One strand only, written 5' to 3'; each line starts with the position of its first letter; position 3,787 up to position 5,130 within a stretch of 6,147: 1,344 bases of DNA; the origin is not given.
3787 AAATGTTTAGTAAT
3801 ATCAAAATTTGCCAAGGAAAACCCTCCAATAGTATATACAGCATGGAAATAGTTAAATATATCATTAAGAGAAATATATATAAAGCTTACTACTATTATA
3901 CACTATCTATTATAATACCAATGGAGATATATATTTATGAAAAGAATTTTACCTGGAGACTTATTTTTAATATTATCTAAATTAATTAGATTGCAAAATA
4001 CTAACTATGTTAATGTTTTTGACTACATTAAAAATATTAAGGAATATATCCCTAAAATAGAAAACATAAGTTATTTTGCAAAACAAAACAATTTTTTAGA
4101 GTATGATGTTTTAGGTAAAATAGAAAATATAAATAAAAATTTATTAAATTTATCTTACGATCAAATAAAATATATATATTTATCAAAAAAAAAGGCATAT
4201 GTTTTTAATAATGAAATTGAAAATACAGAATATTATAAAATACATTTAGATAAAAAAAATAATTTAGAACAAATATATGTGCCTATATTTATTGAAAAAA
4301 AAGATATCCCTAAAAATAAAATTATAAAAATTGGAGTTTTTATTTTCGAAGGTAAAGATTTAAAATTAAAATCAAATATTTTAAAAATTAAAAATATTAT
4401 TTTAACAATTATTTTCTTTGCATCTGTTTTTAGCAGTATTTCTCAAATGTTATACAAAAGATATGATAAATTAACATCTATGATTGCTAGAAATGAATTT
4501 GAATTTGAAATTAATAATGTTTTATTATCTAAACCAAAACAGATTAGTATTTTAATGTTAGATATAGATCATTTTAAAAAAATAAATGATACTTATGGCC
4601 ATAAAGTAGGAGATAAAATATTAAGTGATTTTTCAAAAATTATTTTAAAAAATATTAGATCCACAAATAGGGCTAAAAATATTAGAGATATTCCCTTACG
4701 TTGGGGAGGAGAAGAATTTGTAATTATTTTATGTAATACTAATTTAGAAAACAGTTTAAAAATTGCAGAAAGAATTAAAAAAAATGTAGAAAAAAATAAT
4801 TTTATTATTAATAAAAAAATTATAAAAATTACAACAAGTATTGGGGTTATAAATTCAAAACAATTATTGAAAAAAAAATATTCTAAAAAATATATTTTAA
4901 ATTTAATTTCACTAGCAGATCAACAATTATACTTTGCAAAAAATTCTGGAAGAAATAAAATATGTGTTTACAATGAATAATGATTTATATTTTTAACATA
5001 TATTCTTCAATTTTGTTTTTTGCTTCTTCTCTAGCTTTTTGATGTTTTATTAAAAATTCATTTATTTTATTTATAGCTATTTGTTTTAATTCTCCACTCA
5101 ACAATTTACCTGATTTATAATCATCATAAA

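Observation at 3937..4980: Bacterial-type GGDEF diguanylate cyclase embedded between the archaeal RNA polymerase operon and archaeal-type TrpRS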

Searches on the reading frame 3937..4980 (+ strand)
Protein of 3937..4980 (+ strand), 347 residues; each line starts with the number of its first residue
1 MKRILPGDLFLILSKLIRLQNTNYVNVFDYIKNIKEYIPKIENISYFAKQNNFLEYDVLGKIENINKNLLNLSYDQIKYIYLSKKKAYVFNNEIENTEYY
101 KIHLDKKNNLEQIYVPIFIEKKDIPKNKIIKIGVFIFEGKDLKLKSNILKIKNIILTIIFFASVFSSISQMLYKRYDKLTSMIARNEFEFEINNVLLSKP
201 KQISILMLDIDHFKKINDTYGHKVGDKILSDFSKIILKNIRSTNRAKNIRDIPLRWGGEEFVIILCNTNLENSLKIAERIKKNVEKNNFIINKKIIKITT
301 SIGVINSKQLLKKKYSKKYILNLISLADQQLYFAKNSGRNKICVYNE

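Call 3: search_protein_families(library=pfam, proteins=[window:3937-4980:+], max_evalue=0.01)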
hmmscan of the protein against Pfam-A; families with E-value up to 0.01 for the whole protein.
window:3937-4980:+ (347 aa): 1 family
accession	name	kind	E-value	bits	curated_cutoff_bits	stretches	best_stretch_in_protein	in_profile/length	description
PF00990.26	GGDEF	-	1.2e-35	123.1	23.8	1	176-341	3-161/161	Diguanylate cyclase, GGDEF domain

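Call 4: search_protein_families(library=ncbifam, proteins=[window:3937-4980:+], max_evalue=0.01)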
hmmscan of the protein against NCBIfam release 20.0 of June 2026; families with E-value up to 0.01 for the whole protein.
window:3937-4980:+ (347 aa): 20 families
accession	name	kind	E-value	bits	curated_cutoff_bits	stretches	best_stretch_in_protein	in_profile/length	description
NF007135.0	PRK09581.1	equivalog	1e-40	139.9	474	1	176-344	294-454/457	PleD family two-component system response regulator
TIGR00254.1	GGDEF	domain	7.6e-40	136.3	37.4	1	176-344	7-166/168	diguanylate cyclase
NF007380.0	PRK09894.1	equivalog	1.7e-36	126.1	256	1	173-346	128-288/296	diguanylate cyclase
NF041606.1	dguan_cyc_DgcA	equivalog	4.1e-35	121.3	370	1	126-344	131-338/340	diguanylate cyclase DgcA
NF038266.1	diguan_SiaD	equivalog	1.6e-33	116.2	290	1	177-342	97-252/252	biofilm regulation diguanylate cyclase SiaD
NF011955.1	PRK15426.1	equivalog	3.3e-31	108.1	408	1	198-345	425-561/564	cellulose biosynthesis regulator diguanylate cyclase DgcQ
NF051473.1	DigCycDgcsShew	equivalog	5.4e-30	104.8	400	1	147-343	110-289/291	diguanylate cyclase DgcS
NF047654.1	DiguCycDgcRLepto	equivalog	9.9e-26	90.3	500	1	177-343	136-294/295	diguanylate cyclase DgcR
NF007298.0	PRK09776.1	equivalog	1.1e-25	89.8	1135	1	176-346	686-846/1111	diguanylate cyclase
NF007423.1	PRK09966.1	equivalog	1.7e-25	89.8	325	1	176-335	241-390/390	diguanylate cyclase DgcN/YfiN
NF047872.1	GGDEF_GdpS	equivalog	4.3e-25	88.7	400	1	144-343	149-348/355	GGDEF domain-containing protein GdpS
NF007474.0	PRK10060.1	equivalog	2.2e-20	72.5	782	1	176-346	239-396/663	cyclic di-GMP phosphodiesterase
NF007599.0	PRK10245.1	equivalog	3.6e-19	68.5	402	1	196-344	235-369/371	diguanylate cyclase AdrA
NF040885.1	diguan_DgcJ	equivalog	1.1e-18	67.3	500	1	195-339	365-490/493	diguanylate cyclase DgcJ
NF045675.1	PhdiestaseDibA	equivalog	3.5e-17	62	980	1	174-347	203-366/623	phosphodiesterase DibA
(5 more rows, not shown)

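Call 5: find_homologous_proteins(query=window:3937-4980:+)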
Query window:3937-4980:+ (347 aa): 2355 proteins with E <= 0.001 among 8000 candidates; the best 120 are listed.
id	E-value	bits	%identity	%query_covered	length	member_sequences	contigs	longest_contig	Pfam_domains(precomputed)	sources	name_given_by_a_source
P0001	1.4e-211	720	100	100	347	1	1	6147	PF00990.27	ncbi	-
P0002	4.0e-83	298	48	95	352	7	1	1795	PF00990.27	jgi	-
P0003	2.8e-81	292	47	95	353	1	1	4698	PF00990.27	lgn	-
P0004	6.8e-76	274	44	98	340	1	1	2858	PF00990.27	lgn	-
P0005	7.2e-76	274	46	98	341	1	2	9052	PF00990.27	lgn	-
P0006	1.7e-74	269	44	98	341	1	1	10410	PF00990.27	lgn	-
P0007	1.0e-30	125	38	55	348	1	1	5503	PF00990.27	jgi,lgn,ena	-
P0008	1.2e-27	115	38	59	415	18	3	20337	PF08447.19,PF13426.14,PF00989.32,PF00990.27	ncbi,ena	-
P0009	6.8e-27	113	39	62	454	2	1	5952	PF00990.27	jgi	-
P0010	9.8e-27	112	39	61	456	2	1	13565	PF00990.27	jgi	-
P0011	1.1e-26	112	48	41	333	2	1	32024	PF00990.27,PF00072.31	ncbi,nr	ncbi:MAG: diguanylate cyclase [SAR324 cluster bacterium]|nr:diguanylate cyclase [SAR324 cluster bact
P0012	1.8e-26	111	36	63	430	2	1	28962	PF00990.27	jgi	jgi:diguanylate cyclase (GGDEF)-like protein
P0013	2.4e-26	111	37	61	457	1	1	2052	PF00990.27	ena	-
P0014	2.9e-26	111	43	49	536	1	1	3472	PF22335.2,PF00990.27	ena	-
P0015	3.0e-26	111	38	52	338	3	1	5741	PF13185.13,PF01590.33,PF24898.3,PF00990.27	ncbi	ncbi:MAG: sensor domain-containing diguanylate cyclase [Thermodesulfobacteriota bacterium]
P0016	3.5e-26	111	37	65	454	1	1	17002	PF00990.27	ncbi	-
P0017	4.9e-26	110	48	41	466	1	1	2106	PF13185.13,PF01590.33,PF13492.13,PF00990.27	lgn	-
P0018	6.0e-26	110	41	50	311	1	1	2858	PF00990.27,PF00072.31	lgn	-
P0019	7.6e-26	109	37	64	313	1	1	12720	PF00498.32,PF16697.11,PF00990.27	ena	-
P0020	7.9e-26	109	39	50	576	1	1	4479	PF07696.18,PF07695.18,PF00990.27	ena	-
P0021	9.9e-26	109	43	54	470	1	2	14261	PF14827.13,PF00990.27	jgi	jgi:diguanylate cyclase (GGDEF)-like protein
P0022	1.7e-25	108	43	42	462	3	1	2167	PF24898.3,PF00990.27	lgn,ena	-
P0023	1.9e-25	108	47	42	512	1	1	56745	PF00990.27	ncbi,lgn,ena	-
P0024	2.6e-25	108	41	49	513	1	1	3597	PF22335.2,PF00990.27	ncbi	-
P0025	3.0e-25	108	41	50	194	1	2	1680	PF00990.27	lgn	-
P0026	3.3e-25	107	43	48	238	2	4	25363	PF22335.2,PF00990.27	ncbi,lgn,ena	-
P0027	3.5e-25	107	37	68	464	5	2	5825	PF00990.27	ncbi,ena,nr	ncbi:MAG TPA: GGDEF domain-containing protein [Aquificales bacterium]|nr:GGDEF domain-containing pro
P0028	3.6e-25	107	40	49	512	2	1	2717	PF00497.26,PF00990.27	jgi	jgi:diguanylate cyclase (GGDEF)-like protein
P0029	3.6e-25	107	39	49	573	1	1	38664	PF00990.27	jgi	jgi:two-component system, cell cycle response regulator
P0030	4.6e-25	107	44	49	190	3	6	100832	PF22335.2,PF00990.27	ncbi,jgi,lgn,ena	-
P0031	5.4e-25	107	41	50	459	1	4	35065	PF00294.30,PF00990.27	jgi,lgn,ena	-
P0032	5.7e-25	107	46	41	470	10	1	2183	PF13185.13,PF01590.33,PF00990.27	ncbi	-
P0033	6.2e-25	106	39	49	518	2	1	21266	PF14827.13,PF22335.2,PF00990.27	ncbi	-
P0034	6.6e-25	106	42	49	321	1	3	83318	PF00990.27,PF00072.31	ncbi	-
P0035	9.3e-25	106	43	48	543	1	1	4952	PF00497.26,PF00990.27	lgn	-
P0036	9.9e-25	106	39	53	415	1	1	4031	PF08447.19,PF13426.14,PF00989.32,PF00990.27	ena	-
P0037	1.1e-24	106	39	49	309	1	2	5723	PF00990.27,PF00072.31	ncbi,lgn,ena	-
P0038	1.1e-24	106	39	58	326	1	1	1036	PF00990.27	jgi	jgi:diguanylate cyclase (GGDEF)-like protein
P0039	1.1e-24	106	40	48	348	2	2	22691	PF00990.27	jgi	-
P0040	1.4e-24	105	41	48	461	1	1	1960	PF22335.2,PF00990.27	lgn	-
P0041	1.5e-24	105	44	41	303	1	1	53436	PF00498.32,PF16697.11,PF24898.3,PF00990.27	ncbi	-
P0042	1.7e-24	105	39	50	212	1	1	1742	PF00990.27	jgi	jgi:diguanylate cyclase (GGDEF)-like protein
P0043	1.8e-24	105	41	49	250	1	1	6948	PF22335.2,PF00990.27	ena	-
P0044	1.9e-24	105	43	50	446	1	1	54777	PF22335.2,PF00990.27,PF00571.34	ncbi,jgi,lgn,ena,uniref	ncbi:hypothetical protein MNB_SM-7-1471 [hydrothermal vent metagenome]|uniref:Diguanylate cyclase n=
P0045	2.0e-24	105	34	63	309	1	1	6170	PF00498.32,PF16697.11,PF00990.27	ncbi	-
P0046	2.3e-24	105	44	49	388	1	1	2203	PF00990.27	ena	-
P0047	2.7e-24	104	42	43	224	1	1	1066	PF00498.32,PF00990.27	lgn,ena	-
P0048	2.8e-24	104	41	52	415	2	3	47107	PF08447.19,PF13426.14,PF00989.32,PF00990.27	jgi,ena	-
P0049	3.0e-24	104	45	45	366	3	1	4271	PF07694.18,PF00990.27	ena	-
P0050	3.2e-24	104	42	42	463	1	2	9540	PF24898.3,PF00990.27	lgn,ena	-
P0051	3.9e-24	104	45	49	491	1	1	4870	PF00990.27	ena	-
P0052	4.3e-24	104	41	49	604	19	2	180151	PF13426.14,PF13188.14,PF00989.32,PF00990.27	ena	-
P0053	4.8e-24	104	37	59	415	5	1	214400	PF08447.19,PF13426.14,PF13188.14,PF00989.32,PF00990.27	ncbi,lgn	ncbi:MAG: diguanylate cyclase [Sulfurimonas sp.]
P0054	5.4e-24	103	43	48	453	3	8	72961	PF00990.27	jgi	-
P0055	6.4e-24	103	34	58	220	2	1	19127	PF24898.3,PF00990.27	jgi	-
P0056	7.0e-24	103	39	55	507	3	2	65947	PF14827.13,PF00990.27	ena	-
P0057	7.0e-24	103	39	49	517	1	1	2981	PF14827.13,PF22335.2,PF00990.27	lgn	-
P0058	9.8e-24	103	42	49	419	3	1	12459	PF00990.27,PF00072.31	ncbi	-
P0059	1.1e-23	102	45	41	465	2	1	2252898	PF13185.13,PF01590.33,PF00990.27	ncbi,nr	ncbi:MAG: diguanylate cyclase [Nitrospiraceae bacterium]|nr:MAG: diguanylate cyclase [Nitrospiraceae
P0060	1.2e-23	102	40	48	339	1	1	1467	PF00990.27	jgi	jgi:diguanylate cyclase (GGDEF)-like protein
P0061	1.4e-23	102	45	41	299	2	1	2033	PF00990.27,PF00072.31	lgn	-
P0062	1.5e-23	102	42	52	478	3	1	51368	PF22335.2,PF00990.27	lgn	-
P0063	1.5e-23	102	36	63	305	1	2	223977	PF00498.32,PF16697.11,PF00990.27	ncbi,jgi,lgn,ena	jgi:two-component system cell cycle response regulator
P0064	1.5e-23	102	45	40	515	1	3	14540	PF14827.13,PF22335.2,PF00990.27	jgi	-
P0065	1.6e-23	102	39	54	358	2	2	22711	PF00990.27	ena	-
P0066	1.7e-23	102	44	41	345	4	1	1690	PF00990.27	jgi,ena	-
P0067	1.7e-23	102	42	50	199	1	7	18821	PF00990.27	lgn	-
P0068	1.9e-23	102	41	48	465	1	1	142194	PF00990.27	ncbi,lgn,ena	-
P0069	1.9e-23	102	46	41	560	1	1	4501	PF00672.31,PF02743.25,PF00990.27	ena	-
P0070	2.0e-23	101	41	48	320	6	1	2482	PF08447.19,PF13426.14,PF00990.27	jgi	jgi:diguanylate cyclase (GGDEF)-like protein/PAS domain S-box-containing protein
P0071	2.2e-23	101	39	50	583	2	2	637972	PF07696.18,PF07695.18,PF00990.27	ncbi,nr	ncbi:sensor domain-containing diguanylate cyclase [Alteromonas sediminis]|nr:diguanylate cyclase [Al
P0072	2.4e-23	101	38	48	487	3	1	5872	PF00990.27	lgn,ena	-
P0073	2.5e-23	101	39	48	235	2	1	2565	PF00990.27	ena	-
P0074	2.5e-23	101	40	49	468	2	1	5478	PF00990.27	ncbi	-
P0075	2.5e-23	101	44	48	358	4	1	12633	PF07694.18,PF00990.27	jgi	jgi:diguanylate cyclase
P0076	2.5e-23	101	39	50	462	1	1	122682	PF00990.27,PF00072.31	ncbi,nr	ncbi:MAG: PleD family two-component system response regulator [Kordiimonadaceae bacterium]|nr:PleD f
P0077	2.6e-23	101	40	48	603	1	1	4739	PF13185.13,PF01590.33,PF16697.11,PF13492.13,PF00990.27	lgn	-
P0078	2.7e-23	101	46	41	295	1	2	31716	PF00990.27,PF00072.31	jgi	-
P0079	2.8e-23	101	34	65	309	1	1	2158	PF00498.32,PF16697.11,PF00990.27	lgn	-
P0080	3.0e-23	101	40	49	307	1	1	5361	PF13426.14,PF22335.2,PF00989.32,PF00990.27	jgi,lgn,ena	-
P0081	3.8e-23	101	38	48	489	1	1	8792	PF00990.27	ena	-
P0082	4.0e-23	101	47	40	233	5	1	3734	PF22335.2,PF00990.27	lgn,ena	-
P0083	4.5e-23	100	42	41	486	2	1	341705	PF02743.25,PF00990.27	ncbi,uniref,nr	ncbi:sensor domain-containing diguanylate cyclase [Aliiglaciecola sp. 3_MG-2023]|uniref:sensor domai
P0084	4.8e-23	100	39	50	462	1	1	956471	PF00990.27,PF00072.31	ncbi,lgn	ncbi:MAG: PleD family two-component system response regulator [Emcibacteraceae bacterium]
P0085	4.9e-23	100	39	49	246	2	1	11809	PF22335.2,PF00990.27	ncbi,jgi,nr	ncbi:MAG: GGDEF domain-containing protein [Epsilonproteobacteria bacterium]|nr:GGDEF domain-containi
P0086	5.0e-23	100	36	53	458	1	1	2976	PF00990.27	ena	-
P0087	5.2e-23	100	42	45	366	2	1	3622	PF07694.18,PF00990.27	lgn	-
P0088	6.0e-23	100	43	48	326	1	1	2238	PF13426.14,PF08448.17,PF00989.32,PF00990.27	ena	-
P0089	6.5e-23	100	42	48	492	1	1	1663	PF22335.2,PF00990.27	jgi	jgi:diguanylate cyclase (GGDEF)-like protein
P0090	6.6e-23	100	40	43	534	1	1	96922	PF00990.27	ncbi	-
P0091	6.9e-23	100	38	60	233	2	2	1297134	PF00990.27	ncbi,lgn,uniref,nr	ncbi:GGDEF domain-containing protein [Clostridium magnum]|uniref:Response regulator PleD n=1 Tax=Clo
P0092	7.1e-23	100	43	48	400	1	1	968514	PF00990.27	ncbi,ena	-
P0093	7.1e-23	100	37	58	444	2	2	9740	PF00990.27,PF00072.31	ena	-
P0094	8.0e-23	100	44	42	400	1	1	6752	PF00990.27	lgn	-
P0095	8.6e-23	99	39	49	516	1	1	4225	PF14827.13,PF00990.27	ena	-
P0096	9.1e-23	99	38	55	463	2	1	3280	PF00990.27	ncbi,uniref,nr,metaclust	ncbi:GGDEF domain-containing protein [Hydrogenivirga sp. 128-5-R1-1]|uniref:GGDEF domain-containing 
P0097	9.3e-23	99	42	49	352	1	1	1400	PF00990.27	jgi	-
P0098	1.0e-22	99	41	42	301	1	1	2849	PF00498.32,PF16697.11,PF00990.27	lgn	-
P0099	1.0e-22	99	43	49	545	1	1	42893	PF00990.27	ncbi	-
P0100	1.0e-22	99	40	39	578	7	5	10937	PF07696.18,PF07695.18,PF24898.3,PF00990.27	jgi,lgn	-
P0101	1.1e-22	99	45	41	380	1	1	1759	PF00990.27,PF13675.12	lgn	-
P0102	1.1e-22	99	44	41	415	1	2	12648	PF00990.27,PF00072.31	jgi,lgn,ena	-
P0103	1.1e-22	99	35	63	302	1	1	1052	PF00498.32,PF16697.11,PF00990.27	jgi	jgi:diguanylate cyclase (GGDEF)-like protein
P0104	1.3e-22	99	41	48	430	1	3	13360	PF00497.26,PF00990.27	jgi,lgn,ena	-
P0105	1.3e-22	99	38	49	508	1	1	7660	PF13426.14,PF13188.14,PF24820.2,PF08448.17,PF00989.32,PF00990.27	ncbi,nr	ncbi:MAG: sensor domain-containing diguanylate cyclase [Aquificota bacterium]|nr:sensor domain-conta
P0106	1.4e-22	99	35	56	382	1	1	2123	PF00990.27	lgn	-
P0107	1.4e-22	99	39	50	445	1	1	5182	PF22335.2,PF00990.27,PF00571.34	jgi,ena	-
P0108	1.4e-22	99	41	48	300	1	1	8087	PF00990.27,PF00072.31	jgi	jgi:diguanylate cyclase (GGDEF)-like protein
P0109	1.4e-22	99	36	54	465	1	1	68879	PF14827.13,PF24898.3,PF00990.27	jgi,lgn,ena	-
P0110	1.5e-22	99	41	49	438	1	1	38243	PF22335.2,PF00990.27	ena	-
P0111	1.5e-22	99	50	41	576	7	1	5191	PF08495.16,PF22335.2,PF10442.15,PF00990.27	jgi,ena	-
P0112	1.7e-22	98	41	49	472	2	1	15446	PF14827.13,PF00990.27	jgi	-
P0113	1.7e-22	98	40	48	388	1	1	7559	PF00990.27,PF00072.31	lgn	-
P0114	1.7e-22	98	39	49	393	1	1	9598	PF20969.3,PF00990.27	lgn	-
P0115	1.8e-22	98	42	41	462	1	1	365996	PF00990.27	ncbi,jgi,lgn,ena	-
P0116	1.8e-22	98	47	44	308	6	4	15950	PF00990.27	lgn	-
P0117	1.8e-22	98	41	50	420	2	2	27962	PF22335.2,PF00990.27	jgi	jgi:diguanylate cyclase (GGDEF)-like protein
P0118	1.9e-22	98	39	50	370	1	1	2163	PF00990.27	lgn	-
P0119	1.9e-22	98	40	48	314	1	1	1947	PF08447.19,PF13426.14,PF08448.17,PF00989.32,PF00990.27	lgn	-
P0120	1.9e-22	98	41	43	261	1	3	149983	PF00990.27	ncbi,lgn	-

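Call 8: find_encoding_contigs(protein=P0006, flank=10000)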
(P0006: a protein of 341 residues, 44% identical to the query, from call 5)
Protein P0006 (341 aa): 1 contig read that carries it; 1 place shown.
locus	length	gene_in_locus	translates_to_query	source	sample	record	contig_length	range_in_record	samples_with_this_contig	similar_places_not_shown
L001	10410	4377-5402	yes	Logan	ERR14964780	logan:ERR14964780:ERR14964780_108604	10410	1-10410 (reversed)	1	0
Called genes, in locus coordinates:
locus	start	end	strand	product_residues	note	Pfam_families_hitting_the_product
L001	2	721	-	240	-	?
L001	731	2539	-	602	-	PF04566:RNA_pol_Rpb2_4, PF04567:RNA_pol_Rpb2_5 (weak), PF00562:RNA_pol_Rpb2_6, PF04560:RNA_pol_Rpb2_7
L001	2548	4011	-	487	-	PF04563:RNA_pol_Rpb2_1, PF04561:RNA_pol_Rpb2_2, PF04565:RNA_pol_Rpb2_3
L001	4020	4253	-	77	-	PF01191:RNA_pol_Rpb5_C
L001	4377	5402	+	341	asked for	PF00990:GGDEF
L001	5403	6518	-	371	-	PF00579:tRNA-synt_1b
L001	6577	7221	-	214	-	-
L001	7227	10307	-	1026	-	PF00801:PKD, PF18911:PKD_4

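Call 9: find_encoding_contigs(protein=P0005, flank=10000)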
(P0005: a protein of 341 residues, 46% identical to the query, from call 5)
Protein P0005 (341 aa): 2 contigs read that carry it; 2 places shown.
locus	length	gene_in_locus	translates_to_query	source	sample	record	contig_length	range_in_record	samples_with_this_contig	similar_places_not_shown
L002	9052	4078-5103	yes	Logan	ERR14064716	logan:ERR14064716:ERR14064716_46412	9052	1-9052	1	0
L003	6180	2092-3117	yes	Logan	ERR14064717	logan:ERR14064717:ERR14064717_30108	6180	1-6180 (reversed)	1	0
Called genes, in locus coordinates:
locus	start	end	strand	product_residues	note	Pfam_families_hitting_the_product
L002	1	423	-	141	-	?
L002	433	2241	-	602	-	PF04566:RNA_pol_Rpb2_4, PF04567:RNA_pol_Rpb2_5 (weak), PF00562:RNA_pol_Rpb2_6, PF04560:RNA_pol_Rpb2_7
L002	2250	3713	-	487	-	PF04563:RNA_pol_Rpb2_1, PF04561:RNA_pol_Rpb2_2, PF04565:RNA_pol_Rpb2_3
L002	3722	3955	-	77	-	PF01191:RNA_pol_Rpb5_C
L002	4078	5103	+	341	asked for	PF00990:GGDEF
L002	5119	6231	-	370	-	PF00579:tRNA-synt_1b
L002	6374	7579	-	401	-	PF01637:ATPase_2 (faint), PF13173:AAA_14, PF13635:DUF4143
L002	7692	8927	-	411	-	PF13173:AAA_14, PF13245:AAA_19 (faint)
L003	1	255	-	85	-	?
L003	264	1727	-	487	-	PF04563:RNA_pol_Rpb2_1, PF04561:RNA_pol_Rpb2_2, PF04565:RNA_pol_Rpb2_3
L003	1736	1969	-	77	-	PF01191:RNA_pol_Rpb5_C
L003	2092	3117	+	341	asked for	PF00990:GGDEF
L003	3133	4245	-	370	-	PF00579:tRNA-synt_1b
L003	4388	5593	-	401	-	PF01637:ATPase_2 (faint), PF13173:AAA_14, PF13635:DUF4143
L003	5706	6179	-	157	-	?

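Call 11: find_encoding_contigs(protein=P0125, flank=10000)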
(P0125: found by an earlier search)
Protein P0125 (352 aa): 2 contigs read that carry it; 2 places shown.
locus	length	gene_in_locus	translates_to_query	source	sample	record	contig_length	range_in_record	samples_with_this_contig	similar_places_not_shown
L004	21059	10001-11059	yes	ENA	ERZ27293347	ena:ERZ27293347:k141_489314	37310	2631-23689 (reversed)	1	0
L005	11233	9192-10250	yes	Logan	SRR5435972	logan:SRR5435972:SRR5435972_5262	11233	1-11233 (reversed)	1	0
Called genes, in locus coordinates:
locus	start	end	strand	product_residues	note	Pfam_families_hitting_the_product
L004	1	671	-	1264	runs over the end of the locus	PF14890:Intein_splicing, PF14528:LAGLIDADG_3, PF00009:GTP_EFTU, PF22042:EF-G_D2, PF03144:GTP_EFTU_D2, PF14492:EFG_III, PF03764:EFG_IV, PF00679:EFG_C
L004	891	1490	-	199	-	PF00177:Ribosomal_S7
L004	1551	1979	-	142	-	PF00164:Ribosom_S12_S23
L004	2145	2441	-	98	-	PF01248:Ribosomal_L7Ae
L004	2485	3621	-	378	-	PF04998:RNA_pol_Rpb1_5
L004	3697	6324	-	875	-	PF04997:RNA_pol_Rpb1_1, PF00623:RNA_pol_Rpb1_2, PF04983:RNA_pol_Rpb1_3, PF05000:RNA_pol_Rpb1_4, PF04998:RNA_pol_Rpb1_5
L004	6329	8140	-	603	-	PF04566:RNA_pol_Rpb2_4, PF04567:RNA_pol_Rpb2_5 (weak), PF00562:RNA_pol_Rpb2_6, PF04560:RNA_pol_Rpb2_7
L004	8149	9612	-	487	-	PF04563:RNA_pol_Rpb2_1, PF04561:RNA_pol_Rpb2_2, PF04565:RNA_pol_Rpb2_3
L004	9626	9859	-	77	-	PF01191:RNA_pol_Rpb5_C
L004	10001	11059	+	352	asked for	PF00990:GGDEF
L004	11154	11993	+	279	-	-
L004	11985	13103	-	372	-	PF00579:tRNA-synt_1b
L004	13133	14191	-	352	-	PF01637:ATPase_2, PF13173:AAA_14 (faint)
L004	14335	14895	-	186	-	PF02224:Cytidylate_kin (faint), PF13189:Cytidylate_kin2, PF13207:AAA_17, PF13238:AAA_18, PF13671:AAA_33 (weak)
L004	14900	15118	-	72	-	-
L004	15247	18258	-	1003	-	PF02463:SMC_N, PF13175:AAA_15, PF13304:AAA_21 (weak), PF13476:AAA_23, PF13555:AAA_29, PF13304:AAA_21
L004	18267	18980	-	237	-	-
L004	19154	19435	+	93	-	PF00935:Ribosomal_L44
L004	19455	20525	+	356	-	PF01368:DHH, PF02272:DHHA1 (weak)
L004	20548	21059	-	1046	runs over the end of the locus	?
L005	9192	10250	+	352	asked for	PF00990:GGDEF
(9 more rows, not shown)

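Call 12: find_encoding_contigs(protein=P0003, flank=10000)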
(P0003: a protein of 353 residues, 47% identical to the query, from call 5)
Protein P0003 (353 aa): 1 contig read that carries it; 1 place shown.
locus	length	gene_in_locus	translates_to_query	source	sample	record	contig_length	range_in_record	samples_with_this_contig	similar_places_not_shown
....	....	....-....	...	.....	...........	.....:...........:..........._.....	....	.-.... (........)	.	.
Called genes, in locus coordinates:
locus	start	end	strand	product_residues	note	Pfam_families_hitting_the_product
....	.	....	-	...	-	?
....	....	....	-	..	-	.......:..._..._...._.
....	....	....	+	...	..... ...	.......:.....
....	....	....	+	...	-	-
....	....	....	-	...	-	?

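Call 13: find_encoding_contigs(protein=P0004, flank=10000)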
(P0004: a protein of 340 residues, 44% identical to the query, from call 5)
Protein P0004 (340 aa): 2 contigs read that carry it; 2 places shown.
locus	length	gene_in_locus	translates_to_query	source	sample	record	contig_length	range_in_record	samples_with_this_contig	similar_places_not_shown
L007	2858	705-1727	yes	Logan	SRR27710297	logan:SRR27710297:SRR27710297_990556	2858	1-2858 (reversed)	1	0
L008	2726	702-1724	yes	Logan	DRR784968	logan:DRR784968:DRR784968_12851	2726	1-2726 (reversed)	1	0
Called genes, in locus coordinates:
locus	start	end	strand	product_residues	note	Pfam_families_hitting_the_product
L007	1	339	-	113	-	?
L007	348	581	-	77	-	PF01191:RNA_pol_Rpb5_C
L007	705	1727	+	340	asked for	PF00990:GGDEF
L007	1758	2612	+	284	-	-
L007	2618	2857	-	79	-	?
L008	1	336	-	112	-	?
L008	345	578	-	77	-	PF01191:RNA_pol_Rpb5_C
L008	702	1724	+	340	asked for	PF00990:GGDEF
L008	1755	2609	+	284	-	-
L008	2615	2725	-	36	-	?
